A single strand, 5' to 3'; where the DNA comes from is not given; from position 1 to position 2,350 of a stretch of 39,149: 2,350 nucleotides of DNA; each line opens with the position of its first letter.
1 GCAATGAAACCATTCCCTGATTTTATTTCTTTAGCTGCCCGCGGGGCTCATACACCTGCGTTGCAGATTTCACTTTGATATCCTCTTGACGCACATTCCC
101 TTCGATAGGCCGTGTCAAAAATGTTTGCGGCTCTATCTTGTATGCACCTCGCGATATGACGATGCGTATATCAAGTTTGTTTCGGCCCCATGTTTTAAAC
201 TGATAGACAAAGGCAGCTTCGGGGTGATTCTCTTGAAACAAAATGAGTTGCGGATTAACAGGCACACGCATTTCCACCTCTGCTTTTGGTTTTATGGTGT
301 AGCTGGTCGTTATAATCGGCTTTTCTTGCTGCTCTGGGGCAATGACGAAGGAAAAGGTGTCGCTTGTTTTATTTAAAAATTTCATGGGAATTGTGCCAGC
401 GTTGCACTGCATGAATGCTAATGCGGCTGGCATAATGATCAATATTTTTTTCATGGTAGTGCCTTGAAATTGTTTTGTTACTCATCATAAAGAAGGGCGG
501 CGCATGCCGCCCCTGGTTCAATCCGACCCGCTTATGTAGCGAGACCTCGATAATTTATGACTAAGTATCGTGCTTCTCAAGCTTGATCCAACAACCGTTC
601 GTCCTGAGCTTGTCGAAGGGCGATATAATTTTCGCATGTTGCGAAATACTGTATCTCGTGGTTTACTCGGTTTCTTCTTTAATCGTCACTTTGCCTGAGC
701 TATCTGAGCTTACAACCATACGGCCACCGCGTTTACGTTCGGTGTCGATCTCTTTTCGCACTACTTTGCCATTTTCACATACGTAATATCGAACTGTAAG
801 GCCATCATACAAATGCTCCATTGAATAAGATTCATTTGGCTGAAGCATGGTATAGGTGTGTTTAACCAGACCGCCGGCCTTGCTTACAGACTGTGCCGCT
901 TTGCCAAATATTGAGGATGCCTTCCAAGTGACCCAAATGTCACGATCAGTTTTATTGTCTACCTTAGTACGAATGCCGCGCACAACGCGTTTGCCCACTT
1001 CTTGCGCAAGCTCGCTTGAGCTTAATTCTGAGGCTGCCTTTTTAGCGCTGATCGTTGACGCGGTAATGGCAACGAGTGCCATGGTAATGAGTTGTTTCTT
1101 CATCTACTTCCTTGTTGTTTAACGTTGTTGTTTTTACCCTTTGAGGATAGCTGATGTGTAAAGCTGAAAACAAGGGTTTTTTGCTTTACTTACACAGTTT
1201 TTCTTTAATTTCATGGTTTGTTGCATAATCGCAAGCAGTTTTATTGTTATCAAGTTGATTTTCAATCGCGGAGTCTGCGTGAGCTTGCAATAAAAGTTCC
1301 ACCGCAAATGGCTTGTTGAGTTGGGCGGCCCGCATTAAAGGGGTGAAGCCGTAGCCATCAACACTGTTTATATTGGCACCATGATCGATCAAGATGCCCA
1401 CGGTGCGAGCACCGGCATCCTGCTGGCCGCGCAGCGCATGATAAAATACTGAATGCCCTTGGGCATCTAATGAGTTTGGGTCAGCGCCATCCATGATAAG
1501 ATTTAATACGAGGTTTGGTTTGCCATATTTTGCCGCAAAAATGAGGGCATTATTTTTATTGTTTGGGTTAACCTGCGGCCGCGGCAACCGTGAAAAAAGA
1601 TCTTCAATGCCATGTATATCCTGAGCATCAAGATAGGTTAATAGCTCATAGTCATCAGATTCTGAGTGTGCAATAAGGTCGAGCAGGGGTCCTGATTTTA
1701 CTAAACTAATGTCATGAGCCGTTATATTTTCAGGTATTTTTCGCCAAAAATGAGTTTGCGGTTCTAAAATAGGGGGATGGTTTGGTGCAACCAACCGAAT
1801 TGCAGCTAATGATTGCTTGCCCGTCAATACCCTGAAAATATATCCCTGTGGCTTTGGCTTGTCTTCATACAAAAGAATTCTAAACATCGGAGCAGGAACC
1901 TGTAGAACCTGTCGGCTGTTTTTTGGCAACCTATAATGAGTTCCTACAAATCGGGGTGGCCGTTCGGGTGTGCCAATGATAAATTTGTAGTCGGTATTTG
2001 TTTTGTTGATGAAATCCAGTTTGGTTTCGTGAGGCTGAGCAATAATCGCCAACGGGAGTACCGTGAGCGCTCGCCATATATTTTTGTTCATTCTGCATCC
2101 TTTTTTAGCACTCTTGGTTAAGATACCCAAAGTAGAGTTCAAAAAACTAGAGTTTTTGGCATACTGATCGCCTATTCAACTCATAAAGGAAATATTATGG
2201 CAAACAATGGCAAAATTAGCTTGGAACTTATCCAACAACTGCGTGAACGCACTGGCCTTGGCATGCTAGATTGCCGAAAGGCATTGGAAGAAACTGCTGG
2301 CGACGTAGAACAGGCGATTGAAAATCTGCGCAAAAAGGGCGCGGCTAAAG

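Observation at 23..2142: Tandem array of signal-peptide proteins sharing a novel 'F-x-NKT ... IR-x-V ... LEPQT' domain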

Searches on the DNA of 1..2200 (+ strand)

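Call 20: search_dna_similar(query=window:1-2200:+, collection=plasmids, mode=distant, max_rows=5)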
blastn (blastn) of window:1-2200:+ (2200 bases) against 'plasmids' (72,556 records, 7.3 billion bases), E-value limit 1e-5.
No match.
